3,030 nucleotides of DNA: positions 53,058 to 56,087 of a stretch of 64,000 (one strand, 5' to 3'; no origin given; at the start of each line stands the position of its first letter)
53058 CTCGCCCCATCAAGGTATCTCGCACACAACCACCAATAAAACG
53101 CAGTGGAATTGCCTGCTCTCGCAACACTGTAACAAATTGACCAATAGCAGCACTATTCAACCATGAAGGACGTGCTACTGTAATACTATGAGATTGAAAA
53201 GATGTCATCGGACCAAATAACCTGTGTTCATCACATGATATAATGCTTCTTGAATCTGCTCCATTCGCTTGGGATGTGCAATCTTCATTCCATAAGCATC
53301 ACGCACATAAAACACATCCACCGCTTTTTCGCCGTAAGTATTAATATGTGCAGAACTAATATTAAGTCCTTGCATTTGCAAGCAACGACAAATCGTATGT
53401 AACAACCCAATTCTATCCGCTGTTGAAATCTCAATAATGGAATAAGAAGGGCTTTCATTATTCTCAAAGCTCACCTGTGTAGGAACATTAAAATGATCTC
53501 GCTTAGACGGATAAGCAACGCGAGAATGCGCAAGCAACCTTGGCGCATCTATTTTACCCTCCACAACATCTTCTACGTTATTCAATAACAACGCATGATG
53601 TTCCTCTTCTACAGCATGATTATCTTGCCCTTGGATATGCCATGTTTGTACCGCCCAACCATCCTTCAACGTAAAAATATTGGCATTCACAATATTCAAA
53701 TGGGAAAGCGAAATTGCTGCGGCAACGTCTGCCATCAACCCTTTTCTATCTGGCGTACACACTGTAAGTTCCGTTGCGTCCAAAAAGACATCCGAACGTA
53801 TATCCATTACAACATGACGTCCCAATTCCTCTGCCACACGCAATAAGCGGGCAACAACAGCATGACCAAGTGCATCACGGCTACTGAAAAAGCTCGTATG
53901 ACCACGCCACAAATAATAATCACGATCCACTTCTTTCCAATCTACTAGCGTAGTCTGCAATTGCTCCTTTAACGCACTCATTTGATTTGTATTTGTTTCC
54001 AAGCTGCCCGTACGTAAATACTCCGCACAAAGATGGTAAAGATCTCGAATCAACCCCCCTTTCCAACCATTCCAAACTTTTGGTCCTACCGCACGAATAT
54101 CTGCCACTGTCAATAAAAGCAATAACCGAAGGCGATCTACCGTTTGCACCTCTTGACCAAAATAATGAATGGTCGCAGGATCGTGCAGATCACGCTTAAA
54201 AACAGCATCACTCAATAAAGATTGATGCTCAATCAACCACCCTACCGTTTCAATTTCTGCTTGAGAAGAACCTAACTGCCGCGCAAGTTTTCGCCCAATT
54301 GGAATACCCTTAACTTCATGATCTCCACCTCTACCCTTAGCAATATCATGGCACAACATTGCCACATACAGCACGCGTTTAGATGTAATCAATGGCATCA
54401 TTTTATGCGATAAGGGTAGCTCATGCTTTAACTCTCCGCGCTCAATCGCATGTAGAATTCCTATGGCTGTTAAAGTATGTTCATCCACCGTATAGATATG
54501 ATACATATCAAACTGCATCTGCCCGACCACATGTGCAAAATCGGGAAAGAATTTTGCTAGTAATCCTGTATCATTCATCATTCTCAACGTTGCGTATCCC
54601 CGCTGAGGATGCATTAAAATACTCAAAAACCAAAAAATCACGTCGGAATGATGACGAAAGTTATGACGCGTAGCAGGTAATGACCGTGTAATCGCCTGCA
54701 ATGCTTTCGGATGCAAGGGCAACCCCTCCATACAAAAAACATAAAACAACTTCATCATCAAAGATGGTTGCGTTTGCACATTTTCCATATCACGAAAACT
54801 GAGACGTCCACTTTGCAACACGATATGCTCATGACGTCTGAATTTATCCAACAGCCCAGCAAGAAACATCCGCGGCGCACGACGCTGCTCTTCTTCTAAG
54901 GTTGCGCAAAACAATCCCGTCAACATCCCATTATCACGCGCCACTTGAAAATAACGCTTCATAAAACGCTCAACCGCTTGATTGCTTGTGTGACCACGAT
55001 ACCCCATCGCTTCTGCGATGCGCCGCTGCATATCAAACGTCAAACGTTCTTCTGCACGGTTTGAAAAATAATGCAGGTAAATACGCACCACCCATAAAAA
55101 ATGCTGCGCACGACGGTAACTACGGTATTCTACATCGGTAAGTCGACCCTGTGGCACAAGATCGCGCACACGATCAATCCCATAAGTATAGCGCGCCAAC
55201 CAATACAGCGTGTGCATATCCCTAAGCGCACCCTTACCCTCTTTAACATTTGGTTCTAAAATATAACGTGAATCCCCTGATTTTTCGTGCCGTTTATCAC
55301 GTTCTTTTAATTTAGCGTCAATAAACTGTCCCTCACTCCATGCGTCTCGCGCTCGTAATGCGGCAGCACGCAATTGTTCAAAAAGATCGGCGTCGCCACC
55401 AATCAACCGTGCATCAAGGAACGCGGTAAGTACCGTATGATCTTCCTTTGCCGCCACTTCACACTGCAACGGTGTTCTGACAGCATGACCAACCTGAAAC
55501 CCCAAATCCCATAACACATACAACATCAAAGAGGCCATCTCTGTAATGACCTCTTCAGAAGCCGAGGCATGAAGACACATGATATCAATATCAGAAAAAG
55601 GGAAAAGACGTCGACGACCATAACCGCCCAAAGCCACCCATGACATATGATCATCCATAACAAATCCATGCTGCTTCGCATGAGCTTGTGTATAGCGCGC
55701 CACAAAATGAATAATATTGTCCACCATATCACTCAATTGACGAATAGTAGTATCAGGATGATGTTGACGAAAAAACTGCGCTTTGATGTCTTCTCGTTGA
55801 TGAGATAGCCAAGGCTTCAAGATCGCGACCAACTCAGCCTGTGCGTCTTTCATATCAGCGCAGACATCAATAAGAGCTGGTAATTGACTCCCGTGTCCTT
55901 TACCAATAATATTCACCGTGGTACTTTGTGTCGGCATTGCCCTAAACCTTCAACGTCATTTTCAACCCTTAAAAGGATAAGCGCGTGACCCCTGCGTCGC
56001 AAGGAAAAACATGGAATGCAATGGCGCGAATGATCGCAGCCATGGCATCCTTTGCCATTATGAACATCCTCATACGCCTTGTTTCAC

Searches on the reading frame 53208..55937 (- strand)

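Call 64: search_protein_families(library=pfam, proteins=[window:53208-55937:-], max_evalue=0.0001)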
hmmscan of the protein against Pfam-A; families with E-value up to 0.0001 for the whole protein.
window:53208-55937:- (910 aa): 7 families
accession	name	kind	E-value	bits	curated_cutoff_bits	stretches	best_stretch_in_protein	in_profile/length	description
PF08335.16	GlnD_UR_UTase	-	3.4e-44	150.7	21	1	204-339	1-136/141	GlnD PII-uridylyltransferase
PF01842.31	ACT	-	5.8e-11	42.4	27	0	723-761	2-40/66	ACT domain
PF13291.12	ACT_4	-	1.7e-08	35.5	27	0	722-763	7-49/80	ACT domain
PF24931.1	ACT_ACR9_3rd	-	3.6e-08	33.8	27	1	822-902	2-83/98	ACR9-like, ACT-like domain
PF24914.1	ACR10_N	-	3e-07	30.2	27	0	830-901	8-77/80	ACT domain-containing protein ACR10, N-terminal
PF22754.3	bHLH-TF_ACT-like_plant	-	5.1e-06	27.1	27.6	0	726-770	15-57/75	Plant bHLH transcription factor, ACT-like domain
PF01966.28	HD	-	9.1e-06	26.4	22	1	485-577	2-90/116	HD domain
